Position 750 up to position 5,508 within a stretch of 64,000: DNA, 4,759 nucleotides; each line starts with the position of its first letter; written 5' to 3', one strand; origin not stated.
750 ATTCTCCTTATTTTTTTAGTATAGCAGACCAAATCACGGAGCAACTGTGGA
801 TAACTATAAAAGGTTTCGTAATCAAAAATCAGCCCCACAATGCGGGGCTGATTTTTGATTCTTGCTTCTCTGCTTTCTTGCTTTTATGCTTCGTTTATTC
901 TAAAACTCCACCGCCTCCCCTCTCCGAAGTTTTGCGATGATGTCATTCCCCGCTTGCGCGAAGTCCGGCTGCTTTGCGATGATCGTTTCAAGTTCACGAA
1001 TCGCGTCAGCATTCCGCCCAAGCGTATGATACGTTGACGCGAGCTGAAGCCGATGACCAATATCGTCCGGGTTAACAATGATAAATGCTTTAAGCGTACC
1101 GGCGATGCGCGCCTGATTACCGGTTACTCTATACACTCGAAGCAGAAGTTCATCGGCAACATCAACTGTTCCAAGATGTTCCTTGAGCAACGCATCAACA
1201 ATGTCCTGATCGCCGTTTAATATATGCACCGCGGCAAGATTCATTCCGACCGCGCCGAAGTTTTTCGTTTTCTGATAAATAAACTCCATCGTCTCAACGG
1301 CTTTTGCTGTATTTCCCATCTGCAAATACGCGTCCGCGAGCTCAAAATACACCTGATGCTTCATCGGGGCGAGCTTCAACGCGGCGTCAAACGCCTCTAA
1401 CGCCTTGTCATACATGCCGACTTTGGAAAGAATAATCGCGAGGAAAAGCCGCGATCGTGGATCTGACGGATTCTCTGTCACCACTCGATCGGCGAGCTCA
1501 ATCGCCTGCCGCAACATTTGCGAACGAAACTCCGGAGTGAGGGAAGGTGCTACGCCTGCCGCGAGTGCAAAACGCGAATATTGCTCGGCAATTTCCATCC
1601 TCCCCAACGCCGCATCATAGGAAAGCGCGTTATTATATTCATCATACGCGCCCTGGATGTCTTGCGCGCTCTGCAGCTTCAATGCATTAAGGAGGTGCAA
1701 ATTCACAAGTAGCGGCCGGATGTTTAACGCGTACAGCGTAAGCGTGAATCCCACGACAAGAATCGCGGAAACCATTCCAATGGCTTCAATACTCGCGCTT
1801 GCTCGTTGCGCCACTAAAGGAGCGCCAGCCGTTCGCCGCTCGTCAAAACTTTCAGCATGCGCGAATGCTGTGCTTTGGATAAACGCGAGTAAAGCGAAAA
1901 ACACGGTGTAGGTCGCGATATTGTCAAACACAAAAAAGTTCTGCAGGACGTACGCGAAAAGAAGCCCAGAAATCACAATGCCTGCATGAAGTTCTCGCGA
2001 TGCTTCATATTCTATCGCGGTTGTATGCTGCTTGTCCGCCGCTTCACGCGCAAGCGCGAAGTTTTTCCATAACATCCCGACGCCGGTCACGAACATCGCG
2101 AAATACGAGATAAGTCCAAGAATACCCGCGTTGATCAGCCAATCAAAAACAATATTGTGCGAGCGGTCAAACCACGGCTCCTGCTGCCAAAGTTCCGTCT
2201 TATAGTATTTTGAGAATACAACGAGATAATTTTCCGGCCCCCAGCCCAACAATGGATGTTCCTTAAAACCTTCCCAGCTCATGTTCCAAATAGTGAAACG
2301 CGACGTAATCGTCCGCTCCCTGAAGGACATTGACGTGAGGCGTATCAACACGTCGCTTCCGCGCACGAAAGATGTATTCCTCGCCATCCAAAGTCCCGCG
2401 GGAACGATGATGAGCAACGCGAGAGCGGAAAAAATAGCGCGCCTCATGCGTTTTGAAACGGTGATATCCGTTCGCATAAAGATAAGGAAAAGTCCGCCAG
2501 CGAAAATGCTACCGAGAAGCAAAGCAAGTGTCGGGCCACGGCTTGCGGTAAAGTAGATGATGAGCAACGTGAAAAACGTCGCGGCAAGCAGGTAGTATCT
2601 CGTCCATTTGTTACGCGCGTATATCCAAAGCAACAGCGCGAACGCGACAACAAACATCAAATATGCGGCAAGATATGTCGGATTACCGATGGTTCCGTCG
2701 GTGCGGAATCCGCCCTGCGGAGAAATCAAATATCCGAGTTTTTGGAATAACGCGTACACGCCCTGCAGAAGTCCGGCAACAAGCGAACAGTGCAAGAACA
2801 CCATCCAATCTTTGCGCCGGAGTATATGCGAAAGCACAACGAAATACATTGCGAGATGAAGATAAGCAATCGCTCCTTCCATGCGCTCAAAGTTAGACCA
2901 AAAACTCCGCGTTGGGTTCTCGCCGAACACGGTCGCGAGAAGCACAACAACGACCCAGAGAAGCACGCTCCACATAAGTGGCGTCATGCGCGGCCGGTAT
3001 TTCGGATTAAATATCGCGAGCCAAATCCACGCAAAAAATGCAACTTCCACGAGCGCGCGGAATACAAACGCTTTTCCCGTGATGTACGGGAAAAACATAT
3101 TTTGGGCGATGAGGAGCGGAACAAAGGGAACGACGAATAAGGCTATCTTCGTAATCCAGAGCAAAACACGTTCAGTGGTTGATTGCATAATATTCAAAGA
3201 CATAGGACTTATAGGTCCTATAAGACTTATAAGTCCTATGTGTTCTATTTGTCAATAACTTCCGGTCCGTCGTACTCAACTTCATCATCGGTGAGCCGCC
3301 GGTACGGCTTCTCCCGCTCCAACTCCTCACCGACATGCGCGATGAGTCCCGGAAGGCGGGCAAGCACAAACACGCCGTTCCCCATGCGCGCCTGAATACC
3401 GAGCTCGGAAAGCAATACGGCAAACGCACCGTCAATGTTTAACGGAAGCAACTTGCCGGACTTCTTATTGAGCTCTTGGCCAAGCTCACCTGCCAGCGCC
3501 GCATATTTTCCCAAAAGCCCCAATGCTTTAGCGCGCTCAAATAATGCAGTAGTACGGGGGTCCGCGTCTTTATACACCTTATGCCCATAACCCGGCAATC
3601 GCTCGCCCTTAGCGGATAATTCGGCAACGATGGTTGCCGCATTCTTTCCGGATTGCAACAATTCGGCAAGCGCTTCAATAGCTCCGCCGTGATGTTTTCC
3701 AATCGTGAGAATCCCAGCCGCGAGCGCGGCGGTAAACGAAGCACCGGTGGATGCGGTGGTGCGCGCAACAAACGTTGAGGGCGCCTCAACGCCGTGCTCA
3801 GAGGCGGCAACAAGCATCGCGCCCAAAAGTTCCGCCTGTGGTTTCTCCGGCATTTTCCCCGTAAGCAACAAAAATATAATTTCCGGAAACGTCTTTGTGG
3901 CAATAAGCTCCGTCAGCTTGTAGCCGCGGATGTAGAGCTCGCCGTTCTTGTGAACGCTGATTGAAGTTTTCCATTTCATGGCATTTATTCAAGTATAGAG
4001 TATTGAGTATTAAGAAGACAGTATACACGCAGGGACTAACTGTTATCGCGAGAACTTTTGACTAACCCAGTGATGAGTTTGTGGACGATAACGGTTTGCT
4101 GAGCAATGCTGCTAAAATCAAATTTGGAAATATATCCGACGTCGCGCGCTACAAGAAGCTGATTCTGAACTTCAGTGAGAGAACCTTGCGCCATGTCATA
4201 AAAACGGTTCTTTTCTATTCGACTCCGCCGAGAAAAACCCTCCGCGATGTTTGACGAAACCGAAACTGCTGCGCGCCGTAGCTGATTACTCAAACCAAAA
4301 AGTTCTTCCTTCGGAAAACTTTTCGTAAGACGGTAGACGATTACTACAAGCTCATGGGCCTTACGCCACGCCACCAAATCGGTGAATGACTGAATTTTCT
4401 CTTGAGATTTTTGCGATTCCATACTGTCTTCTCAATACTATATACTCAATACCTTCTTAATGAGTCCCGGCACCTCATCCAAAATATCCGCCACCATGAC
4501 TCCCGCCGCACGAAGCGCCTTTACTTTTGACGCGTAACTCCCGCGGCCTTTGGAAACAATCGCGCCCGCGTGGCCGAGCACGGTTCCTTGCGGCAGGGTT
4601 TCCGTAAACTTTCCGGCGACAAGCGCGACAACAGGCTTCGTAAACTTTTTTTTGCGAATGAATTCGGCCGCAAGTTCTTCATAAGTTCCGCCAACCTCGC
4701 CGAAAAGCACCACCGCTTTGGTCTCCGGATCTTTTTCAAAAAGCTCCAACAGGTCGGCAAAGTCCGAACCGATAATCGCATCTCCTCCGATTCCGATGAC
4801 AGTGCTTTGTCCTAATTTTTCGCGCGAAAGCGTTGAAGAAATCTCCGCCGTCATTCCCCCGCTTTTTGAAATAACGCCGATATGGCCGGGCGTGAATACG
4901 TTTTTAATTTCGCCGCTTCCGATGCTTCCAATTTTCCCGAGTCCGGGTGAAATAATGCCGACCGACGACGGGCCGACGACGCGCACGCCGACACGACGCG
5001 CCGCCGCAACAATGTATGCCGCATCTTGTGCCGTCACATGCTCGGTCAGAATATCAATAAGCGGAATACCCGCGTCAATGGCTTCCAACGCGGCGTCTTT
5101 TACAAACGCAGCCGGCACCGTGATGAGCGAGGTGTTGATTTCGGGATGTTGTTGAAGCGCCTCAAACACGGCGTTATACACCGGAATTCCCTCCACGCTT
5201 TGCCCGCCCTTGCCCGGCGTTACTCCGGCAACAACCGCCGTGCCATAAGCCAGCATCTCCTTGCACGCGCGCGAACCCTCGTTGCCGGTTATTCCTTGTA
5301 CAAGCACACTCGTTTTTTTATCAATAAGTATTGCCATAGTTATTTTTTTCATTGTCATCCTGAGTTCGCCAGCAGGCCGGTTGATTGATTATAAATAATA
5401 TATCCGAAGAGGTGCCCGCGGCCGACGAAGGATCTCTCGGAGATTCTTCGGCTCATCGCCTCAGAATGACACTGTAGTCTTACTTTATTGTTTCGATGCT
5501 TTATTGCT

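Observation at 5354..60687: Dispersed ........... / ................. palindromic element family, including a tandem array at 24492-24677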

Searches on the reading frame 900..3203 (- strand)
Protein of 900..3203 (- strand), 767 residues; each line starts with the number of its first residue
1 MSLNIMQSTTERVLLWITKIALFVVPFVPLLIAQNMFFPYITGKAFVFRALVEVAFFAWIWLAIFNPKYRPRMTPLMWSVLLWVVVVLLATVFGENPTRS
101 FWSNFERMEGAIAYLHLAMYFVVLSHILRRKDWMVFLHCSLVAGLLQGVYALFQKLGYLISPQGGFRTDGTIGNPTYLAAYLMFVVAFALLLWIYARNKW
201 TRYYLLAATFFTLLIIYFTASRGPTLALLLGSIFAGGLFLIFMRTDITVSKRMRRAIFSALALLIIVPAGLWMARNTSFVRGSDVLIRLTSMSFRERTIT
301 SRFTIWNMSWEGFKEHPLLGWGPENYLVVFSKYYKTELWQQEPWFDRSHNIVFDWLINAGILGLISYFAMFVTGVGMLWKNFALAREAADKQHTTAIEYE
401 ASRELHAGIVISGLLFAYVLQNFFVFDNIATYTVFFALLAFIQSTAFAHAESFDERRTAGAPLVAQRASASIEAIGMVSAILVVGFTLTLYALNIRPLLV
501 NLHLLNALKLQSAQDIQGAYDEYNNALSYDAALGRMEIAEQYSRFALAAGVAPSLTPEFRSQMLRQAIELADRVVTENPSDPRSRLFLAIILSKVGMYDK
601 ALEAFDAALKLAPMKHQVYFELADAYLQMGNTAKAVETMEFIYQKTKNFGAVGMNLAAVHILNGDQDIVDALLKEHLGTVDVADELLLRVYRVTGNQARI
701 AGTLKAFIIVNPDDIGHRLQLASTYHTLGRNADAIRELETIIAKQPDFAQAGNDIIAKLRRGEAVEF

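Call 23: search_protein_families(library=pfam, proteins=[window:900-3203:-])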
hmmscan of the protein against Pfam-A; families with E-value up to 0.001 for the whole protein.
window:900-3203:- (767 aa): 18 families
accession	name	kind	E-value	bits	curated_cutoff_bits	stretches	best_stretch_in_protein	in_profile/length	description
PF04932.20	Wzy_C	-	1e-20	74.5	31.7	1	208-368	2-149/149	O-Antigen ligase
PF14559.12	TPR_19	-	2.8e-13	50.4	25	2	596-639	5-48/68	Tetratricopeptide repeat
PF13428.12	TPR_14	-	9.2e-13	48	23.5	0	718-750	4-36/44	Tetratricopeptide repeat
PF13371.12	TPR_9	-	9.5e-12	45.2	35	1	698-751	12-65/73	Tetratricopeptide repeat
PF07719.23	TPR_2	-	1.2e-11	44.2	27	1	588-613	7-32/34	Tetratricopeptide repeat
PF14561.12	TPR_20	-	1.4e-11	44.9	25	0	704-749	11-56/90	Tetratricopeptide repeat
PF00515.34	TPR_1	-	4.6e-10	39.3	27.8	1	588-613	7-32/34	Tetratricopeptide repeat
PF13181.12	TPR_8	-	7.5e-10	38.6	25.7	0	617-640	2-25/34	Tetratricopeptide repeat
PF13431.12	TPR_17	-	1e-09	38.3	24.4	0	605-636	2-33/34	Tetratricopeptide repeat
PF13432.12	TPR_16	-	3e-09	37.6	32.7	1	589-638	4-53/65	Tetratricopeptide repeat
PF13424.12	TPR_12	-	6.8e-08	33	30.1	0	563-612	25-75/77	Tetratricopeptide repeat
PF13176.12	TPR_7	-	7.3e-07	29.2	27.9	0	586-612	3-29/36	Tetratricopeptide repeat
PF12895.13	ANAPC3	-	1.7e-06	28.7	27.2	1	562-640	3-80/82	Anaphase-promoting complex, cyclosome, subunit 3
PF25063.1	ARM_TT21_C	-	4e-06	27.3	35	1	562-647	109-195/209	Tetratricopeptide repeat protein 21 C-terminal ARM domain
PF13414.12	TPR_11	-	4e-06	26.9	26.8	1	596-630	8-42/42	TPR repeat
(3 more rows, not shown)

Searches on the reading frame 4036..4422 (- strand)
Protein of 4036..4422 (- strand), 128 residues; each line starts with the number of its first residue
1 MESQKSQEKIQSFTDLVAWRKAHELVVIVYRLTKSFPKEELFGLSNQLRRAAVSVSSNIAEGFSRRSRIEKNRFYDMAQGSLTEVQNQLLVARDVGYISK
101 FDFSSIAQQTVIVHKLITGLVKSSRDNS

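Call 92: search_protein_families(library=pfam, proteins=[window:4036-4422:-], max_evalue=0.00001)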
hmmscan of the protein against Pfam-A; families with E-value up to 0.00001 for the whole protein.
window:4036-4422:- (128 aa): 1 family
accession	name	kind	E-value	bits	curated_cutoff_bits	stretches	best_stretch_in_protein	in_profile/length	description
PF05635.17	23S_rRNA_IVP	-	2.1e-36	124.8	33.8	1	15-119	2-106/106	23S rRNA-intervening sequence protein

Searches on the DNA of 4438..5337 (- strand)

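Call 82: search_with_rna_model(model_id=R1, sources=[L322, L323, L324, L001], filters=off, max_evalue=0.5)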
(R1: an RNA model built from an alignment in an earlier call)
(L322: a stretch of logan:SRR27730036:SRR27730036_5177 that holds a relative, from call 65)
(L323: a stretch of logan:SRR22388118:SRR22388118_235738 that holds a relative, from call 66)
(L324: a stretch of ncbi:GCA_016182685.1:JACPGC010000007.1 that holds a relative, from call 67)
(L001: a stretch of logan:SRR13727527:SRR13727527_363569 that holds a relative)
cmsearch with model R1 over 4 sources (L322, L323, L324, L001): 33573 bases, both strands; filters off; matches with E-value up to 0.5: 3.
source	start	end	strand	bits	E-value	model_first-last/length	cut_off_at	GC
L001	12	47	+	23.8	0.00011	1-35/35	no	0.42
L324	27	72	-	19.3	0.002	1-35/35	no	0.59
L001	83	117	-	18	0.0046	1-35/35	no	0.34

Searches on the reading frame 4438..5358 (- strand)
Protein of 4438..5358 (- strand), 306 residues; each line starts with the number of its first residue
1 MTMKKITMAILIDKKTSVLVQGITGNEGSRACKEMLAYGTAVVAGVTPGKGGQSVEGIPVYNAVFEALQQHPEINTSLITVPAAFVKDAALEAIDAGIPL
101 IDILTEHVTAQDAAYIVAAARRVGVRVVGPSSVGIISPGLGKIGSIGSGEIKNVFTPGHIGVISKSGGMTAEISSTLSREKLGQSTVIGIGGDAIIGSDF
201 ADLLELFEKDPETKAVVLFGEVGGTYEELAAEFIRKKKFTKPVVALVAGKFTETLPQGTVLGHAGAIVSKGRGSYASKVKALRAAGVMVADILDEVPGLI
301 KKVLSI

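Call 22: search_protein_families(library=pfam, proteins=[window:4438-5358:-])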
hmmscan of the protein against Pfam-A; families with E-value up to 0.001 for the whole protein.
window:4438-5358:- (306 aa): 4 families
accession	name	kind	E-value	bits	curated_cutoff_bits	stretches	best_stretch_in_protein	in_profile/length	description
PF02629.25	CoA_binding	-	2.9e-26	92.5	22.3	1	13-107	1-97/97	CoA binding domain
PF00549.24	Ligase_CoA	-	9.6e-20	71.4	24.5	1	163-287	1-127/128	CoA-ligase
PF13607.11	Succ_CoA_lig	-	2.9e-17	63.1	27.4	1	157-296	1-131/138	Succinyl-CoA ligase like flavodoxin domain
PF13380.12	CoA_binding_2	-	1.2e-05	26.1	22.8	1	20-136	5-114/116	CoA binding domain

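Call 63: find_homologous_proteins(query=window:4438-5337:-, max_evalue=1e-30)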
Query window:4438-5337:- (299 aa): 7998 proteins with E <= 1e-30 among 8000 candidates; the best 120 are listed.
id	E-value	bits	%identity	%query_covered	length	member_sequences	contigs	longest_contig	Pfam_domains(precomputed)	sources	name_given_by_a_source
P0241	4.3e-181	619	100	100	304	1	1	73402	PF00549.25,PF02629.26,PF13607.12,PF13380.13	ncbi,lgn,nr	ncbi:MAG: succinate--CoA ligase subunit alpha [bacterium]|nr:succinate--CoA ligase subunit alpha [ba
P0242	8.8e-159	545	87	99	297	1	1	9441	PF00549.25,PF02629.26,PF13607.12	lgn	-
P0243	1.5e-156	538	88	99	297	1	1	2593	PF00549.25,PF02629.26,PF13607.12,PF13380.13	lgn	-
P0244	7.4e-155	533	86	99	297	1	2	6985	PF00549.25,PF02629.26,PF13607.12,PF13380.13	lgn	-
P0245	4.9e-154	530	86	99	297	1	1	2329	PF00549.25,PF02629.26,PF13607.12,PF13380.13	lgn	-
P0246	6.8e-154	529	84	100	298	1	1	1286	PF00549.25,PF02629.26,PF13607.12,PF13380.13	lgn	-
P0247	2.3e-153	528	85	99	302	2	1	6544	PF00549.25,PF02629.26,PF13607.12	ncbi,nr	ncbi:MAG: succinate--CoA ligase subunit alpha [Candidatus Harrisonbacteria bacterium]|nr:succinate--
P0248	2.8e-153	527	84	99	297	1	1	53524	PF00549.25,PF02629.26,PF13607.12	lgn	-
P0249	1.4e-129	450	72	99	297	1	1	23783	PF00549.25,PF02629.26,PF13607.12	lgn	-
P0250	1.5e-128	446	72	100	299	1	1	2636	PF00549.25,PF02629.26,PF13607.12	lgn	-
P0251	2.1e-128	446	71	99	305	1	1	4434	PF00549.25,PF02629.26,PF13607.12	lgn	-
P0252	3.1e-128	445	72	99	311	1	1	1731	PF00549.25,PF02629.26,PF13607.12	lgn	-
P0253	7.3e-128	444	70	99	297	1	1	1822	PF00549.25,PF02629.26,PF13607.12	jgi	jgi:succinyl-CoA synthetase alpha subunit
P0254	7.6e-128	444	71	99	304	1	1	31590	PF00549.25,PF02629.26,PF13607.12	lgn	-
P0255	1.8e-127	443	70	99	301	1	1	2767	PF00549.25,PF02629.26,PF13607.12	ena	-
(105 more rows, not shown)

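Call 65: find_encoding_contigs(protein=P0248, flank=10000, max_places=2)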
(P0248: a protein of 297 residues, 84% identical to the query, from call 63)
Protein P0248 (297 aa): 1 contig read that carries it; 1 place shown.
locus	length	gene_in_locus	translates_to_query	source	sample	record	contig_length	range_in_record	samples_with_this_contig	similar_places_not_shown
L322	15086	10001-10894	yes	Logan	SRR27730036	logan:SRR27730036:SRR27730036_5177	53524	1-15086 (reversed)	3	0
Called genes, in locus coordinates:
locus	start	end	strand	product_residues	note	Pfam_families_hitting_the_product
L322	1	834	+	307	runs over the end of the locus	-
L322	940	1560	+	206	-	PF13302:Acetyltransf_3, PF13420:Acetyltransf_4, PF13523:Acetyltransf_8, PF00583:Acetyltransf_1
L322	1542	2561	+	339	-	PF01408:GFO_IDH_MocA, PF22725:GFO_IDH_MocA_C3, PF02894:GFO_IDH_MocA_C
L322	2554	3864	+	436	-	PF01041:DegT_DnrJ_EryC1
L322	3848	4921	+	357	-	-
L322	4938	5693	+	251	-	PF02348:CTP_transf_3, PF12804:NTP_transf_3 (weak)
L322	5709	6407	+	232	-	PF00535:Glycos_transf_2, PF10111:Glyco_tranf_2_2 (weak), PF13641:Glyco_tranf_2_3 (weak)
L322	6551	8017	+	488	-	PF01943:Polysacc_synt, PF13440:Polysacc_synt_3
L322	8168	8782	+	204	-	PF13489:Methyltransf_23, PF08242:Methyltransf_12 (weak), PF08241:Methyltransf_11, PF13649:Methyltransf_25, PF13847:Methyltransf_31 (weak)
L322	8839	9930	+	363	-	PF08442:ATP-grasp_2, PF16114:Citrate_bind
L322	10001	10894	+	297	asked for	PF02629:CoA_binding, PF00549:Ligase_CoA, PF13607:Succ_CoA_lig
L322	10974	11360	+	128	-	PF05635:23S_rRNA_IVP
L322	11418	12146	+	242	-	PF00285:Citrate_synt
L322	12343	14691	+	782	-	PF13431:TPR_17 (faint), PF00515:TPR_1 (faint), PF04932:Wzy_C, PF13424:TPR_12 (faint), PF12569:NatA_aux_su (faint), PF12895:ANAPC3 (faint), PF13414:TPR_11 (weak), PF14559:TPR_19 (weak), +10 more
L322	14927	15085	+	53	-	?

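Call 66: find_encoding_contigs(protein=P0242, flank=10000, max_places=2)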
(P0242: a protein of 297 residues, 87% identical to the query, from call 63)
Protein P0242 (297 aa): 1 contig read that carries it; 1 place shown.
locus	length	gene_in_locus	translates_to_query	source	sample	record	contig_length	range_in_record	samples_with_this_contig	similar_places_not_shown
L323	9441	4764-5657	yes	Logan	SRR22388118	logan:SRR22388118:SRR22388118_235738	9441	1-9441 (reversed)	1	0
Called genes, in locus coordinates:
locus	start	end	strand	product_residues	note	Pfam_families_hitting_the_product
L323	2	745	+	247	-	?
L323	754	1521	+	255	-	PF02348:CTP_transf_3, PF12804:NTP_transf_3 (weak)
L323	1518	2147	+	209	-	PF02698:DUF218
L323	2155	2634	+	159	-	PF13302:Acetyltransf_3, PF00583:Acetyltransf_1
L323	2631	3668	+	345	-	PF03102:NeuB, PF08666:SAF (weak)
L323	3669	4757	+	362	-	PF08442:ATP-grasp_2, PF16114:Citrate_bind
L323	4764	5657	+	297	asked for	PF02629:CoA_binding, PF00549:Ligase_CoA, PF13607:Succ_CoA_lig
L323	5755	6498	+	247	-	PF00285:Citrate_synt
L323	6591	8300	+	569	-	PF02310:B12-binding, PF04055:Radical_SAM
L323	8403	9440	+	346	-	?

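Call 67: find_encoding_contigs(protein=P0247, flank=10000, max_places=2)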
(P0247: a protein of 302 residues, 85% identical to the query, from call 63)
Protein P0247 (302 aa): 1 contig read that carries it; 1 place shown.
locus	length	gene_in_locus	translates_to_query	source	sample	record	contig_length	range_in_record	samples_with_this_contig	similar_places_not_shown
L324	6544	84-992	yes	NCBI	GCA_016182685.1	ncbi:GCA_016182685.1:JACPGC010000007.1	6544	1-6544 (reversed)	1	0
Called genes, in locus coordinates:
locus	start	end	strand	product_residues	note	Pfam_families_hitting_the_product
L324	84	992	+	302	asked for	PF02629:CoA_binding, PF00549:Ligase_CoA, PF13607:Succ_CoA_lig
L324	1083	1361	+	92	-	-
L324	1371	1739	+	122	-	-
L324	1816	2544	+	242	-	PF00285:Citrate_synt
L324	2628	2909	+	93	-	PF01541:GIY-YIG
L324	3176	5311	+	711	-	PF04932:Wzy_C, PF07719:TPR_2 (faint), PF21033:RMD1-3 (faint), PF12895:ANAPC3 (weak), PF14559:TPR_19 (faint), PF14561:TPR_20 (faint)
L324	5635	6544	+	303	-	?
